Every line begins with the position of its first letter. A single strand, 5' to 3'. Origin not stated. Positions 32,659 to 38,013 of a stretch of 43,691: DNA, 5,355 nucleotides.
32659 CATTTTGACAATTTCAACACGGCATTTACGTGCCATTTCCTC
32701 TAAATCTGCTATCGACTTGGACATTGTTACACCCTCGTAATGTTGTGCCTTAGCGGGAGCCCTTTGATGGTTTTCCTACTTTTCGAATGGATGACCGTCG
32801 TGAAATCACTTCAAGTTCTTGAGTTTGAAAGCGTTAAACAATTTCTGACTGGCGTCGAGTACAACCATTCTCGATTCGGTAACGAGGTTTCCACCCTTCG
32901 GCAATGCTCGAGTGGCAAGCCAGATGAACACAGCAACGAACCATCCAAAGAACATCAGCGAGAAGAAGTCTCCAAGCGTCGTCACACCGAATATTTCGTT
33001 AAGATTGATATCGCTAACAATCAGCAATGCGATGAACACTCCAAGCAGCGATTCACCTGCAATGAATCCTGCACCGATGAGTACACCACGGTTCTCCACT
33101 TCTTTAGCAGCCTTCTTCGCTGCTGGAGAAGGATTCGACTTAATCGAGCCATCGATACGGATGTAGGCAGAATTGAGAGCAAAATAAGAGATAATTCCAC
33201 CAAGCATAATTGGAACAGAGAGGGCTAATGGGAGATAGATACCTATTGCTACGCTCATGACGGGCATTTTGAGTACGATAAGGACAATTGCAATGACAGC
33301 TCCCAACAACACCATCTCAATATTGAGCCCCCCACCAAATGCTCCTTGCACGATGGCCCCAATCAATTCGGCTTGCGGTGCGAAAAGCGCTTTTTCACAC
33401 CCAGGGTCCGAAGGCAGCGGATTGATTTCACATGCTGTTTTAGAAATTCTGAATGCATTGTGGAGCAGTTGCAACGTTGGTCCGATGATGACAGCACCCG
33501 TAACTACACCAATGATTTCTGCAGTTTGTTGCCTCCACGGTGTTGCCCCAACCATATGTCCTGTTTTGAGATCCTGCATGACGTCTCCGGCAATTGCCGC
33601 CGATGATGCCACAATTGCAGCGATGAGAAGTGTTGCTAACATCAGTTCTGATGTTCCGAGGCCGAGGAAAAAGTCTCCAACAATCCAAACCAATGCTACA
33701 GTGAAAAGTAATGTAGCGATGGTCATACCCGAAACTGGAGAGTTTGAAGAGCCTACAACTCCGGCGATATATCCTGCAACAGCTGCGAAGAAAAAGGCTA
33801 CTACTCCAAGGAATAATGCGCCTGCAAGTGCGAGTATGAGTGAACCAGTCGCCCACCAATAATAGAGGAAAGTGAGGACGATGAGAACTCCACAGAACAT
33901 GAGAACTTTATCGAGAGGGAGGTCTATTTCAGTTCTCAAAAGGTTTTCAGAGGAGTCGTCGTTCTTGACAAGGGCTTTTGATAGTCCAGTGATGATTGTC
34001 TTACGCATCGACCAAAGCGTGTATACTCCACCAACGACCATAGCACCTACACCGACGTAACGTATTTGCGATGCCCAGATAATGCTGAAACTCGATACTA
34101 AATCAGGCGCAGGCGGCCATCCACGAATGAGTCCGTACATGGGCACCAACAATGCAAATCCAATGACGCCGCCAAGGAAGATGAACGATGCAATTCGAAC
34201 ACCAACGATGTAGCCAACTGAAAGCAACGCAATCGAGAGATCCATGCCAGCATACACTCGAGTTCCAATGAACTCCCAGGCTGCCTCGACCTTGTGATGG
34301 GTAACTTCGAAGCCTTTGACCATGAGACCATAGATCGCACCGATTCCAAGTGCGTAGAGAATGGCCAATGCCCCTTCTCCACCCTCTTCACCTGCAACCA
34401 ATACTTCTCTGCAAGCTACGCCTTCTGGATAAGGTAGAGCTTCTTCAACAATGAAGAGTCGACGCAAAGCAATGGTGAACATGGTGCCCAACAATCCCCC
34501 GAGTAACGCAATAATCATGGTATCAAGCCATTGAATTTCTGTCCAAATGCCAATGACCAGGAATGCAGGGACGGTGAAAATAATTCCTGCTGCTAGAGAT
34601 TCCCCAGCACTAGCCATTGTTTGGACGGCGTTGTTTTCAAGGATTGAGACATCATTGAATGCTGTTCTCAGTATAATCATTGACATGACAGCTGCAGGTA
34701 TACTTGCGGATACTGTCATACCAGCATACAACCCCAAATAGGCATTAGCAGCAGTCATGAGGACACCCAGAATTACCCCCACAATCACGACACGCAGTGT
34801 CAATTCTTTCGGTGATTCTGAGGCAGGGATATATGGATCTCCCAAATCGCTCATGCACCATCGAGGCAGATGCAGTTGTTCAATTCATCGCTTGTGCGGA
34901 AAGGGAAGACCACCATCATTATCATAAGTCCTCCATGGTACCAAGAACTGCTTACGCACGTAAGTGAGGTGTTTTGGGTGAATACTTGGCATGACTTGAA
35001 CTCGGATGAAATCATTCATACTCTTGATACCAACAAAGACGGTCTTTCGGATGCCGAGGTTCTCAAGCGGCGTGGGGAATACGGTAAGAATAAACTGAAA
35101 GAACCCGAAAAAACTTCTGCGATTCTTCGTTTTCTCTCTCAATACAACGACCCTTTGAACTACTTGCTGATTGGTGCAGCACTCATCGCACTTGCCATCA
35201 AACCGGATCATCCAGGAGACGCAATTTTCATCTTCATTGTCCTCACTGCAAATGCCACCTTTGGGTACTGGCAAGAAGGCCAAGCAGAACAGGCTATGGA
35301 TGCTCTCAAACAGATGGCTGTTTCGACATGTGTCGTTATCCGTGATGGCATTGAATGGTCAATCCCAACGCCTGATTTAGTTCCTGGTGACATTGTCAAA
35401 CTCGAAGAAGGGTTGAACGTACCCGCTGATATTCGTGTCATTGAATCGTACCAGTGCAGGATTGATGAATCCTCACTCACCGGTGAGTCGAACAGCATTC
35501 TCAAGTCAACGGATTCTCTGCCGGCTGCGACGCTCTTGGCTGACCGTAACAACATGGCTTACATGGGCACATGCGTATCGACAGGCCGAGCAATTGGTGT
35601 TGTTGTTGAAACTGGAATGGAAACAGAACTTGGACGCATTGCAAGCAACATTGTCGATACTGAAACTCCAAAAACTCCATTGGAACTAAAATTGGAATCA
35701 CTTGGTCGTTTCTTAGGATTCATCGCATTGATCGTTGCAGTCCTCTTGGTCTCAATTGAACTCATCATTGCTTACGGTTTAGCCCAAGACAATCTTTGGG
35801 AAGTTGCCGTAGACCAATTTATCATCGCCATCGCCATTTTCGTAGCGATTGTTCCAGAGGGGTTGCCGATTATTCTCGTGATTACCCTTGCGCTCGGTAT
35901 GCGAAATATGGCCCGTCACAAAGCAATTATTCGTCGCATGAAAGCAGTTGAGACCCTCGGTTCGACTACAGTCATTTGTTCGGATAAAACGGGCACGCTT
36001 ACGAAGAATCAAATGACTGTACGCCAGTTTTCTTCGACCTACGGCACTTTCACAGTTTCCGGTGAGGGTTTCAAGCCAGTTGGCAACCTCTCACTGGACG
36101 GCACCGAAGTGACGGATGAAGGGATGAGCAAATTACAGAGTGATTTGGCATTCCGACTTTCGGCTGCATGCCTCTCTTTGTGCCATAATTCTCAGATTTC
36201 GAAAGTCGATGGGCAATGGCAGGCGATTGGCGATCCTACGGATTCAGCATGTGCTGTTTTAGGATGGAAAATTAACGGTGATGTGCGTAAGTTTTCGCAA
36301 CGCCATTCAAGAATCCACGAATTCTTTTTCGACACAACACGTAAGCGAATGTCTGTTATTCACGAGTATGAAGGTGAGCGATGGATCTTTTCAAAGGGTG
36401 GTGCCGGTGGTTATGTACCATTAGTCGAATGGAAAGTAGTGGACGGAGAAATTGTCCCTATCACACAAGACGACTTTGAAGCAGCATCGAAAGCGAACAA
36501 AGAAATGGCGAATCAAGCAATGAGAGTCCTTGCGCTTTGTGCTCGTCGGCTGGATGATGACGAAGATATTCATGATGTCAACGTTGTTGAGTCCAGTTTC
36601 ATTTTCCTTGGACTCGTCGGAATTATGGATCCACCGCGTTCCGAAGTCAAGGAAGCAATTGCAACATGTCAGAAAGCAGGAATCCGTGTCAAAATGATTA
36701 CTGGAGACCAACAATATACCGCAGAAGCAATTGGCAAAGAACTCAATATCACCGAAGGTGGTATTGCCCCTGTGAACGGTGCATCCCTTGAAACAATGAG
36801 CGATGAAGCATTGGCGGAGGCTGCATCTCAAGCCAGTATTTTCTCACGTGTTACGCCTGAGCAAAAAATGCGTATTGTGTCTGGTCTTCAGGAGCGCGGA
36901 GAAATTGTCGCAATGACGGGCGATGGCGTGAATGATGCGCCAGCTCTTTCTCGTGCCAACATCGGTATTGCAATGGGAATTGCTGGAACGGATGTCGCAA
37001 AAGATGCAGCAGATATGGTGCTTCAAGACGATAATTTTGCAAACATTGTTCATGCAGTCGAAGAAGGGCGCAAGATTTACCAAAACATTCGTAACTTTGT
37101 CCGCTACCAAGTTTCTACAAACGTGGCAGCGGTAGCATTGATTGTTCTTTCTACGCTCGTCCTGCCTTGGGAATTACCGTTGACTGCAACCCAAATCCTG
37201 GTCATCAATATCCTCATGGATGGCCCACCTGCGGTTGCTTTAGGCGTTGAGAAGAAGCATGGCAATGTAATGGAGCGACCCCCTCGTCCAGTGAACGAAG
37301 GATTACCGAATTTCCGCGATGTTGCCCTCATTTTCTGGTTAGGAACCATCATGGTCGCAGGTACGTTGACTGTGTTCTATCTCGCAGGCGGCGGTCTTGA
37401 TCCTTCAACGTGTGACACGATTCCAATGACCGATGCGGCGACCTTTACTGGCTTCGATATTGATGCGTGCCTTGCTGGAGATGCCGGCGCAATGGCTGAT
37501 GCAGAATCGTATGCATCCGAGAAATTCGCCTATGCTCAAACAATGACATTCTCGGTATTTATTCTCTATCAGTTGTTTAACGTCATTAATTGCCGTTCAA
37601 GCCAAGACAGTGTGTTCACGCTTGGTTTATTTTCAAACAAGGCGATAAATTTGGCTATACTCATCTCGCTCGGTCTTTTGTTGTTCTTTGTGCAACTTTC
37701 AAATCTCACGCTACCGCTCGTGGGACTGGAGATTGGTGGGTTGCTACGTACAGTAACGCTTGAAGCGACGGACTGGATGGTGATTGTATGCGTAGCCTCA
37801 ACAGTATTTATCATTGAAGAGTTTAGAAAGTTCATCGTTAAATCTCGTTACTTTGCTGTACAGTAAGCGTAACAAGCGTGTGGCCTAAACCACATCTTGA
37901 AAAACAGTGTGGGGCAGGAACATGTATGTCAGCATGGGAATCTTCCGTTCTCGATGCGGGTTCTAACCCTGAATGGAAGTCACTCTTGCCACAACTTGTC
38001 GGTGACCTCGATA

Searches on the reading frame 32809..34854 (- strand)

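Call 10: search_protein_families(library=pfam, proteins=[window:32809-34854:-], max_evalue=0.001)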
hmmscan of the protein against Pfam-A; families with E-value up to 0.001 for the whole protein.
window:32809-34854:- (682 aa): 1 family
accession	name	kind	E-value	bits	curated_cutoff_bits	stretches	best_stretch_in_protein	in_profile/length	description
PF03169.20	OPT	-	4.4e-91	306.9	25.8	1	17-611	1-622/623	OPT oligopeptide transporter protein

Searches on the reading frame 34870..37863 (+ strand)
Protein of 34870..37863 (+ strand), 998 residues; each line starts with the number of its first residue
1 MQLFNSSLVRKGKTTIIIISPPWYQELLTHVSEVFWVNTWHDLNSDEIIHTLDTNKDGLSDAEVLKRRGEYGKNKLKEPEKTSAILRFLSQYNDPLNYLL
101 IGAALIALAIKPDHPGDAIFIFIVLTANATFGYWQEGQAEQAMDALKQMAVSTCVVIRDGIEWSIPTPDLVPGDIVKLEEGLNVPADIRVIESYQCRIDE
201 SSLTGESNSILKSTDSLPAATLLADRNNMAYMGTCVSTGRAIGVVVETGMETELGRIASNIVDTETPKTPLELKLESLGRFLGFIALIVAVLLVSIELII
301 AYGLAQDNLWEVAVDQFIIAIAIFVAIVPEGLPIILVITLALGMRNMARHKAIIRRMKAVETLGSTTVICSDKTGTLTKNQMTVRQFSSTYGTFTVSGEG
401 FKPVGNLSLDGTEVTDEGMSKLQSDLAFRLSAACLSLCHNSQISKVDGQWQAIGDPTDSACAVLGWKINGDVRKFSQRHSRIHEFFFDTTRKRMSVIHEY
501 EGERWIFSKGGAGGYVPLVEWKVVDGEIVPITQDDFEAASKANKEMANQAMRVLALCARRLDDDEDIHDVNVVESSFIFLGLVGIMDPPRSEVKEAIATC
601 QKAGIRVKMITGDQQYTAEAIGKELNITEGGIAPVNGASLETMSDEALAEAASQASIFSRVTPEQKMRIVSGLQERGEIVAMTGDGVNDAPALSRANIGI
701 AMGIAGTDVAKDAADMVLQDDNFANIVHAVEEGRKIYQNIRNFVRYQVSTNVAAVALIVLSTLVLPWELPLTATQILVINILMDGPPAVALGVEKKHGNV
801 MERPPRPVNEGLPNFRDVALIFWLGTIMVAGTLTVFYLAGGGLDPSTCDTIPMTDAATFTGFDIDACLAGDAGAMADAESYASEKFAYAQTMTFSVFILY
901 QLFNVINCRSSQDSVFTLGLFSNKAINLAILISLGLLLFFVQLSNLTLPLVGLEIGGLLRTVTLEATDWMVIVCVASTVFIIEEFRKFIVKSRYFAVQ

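Call 10: search_protein_families(library=pfam, proteins=[window:34870-37863:+], max_evalue=0.001)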
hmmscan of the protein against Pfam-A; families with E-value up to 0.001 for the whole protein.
window:34870-37863:+ (998 aa): 6 families
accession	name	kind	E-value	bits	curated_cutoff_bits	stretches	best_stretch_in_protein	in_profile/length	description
PF00122.25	E1-E2_ATPase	-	2e-45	154.9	28.1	1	149-350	2-181/181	E1-E2 ATPase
PF00689.26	Cation_ATPase_C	-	3.1e-43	148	27.3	1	768-989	1-175/175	Cation transporting ATPase, C-terminus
PF00690.31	Cation_ATPase_N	-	1.6e-19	69.7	20.4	1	40-107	1-69/69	Cation transporter/ATPase, N-terminus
PF00702.32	Hydrolase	-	1.1e-14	55.7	26.4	1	564-696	74-190/191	haloacid dehalogenase-like hydrolase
PF13246.12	Cation_ATPase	-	5.1e-14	52.5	21.7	1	437-510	2-79/91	Cation transport ATPase (P-type)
PF08282.18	Hydrolase_3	-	1.1e-08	35.6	20.9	0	678-728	204-253/255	haloacid dehalogenase-like hydrolase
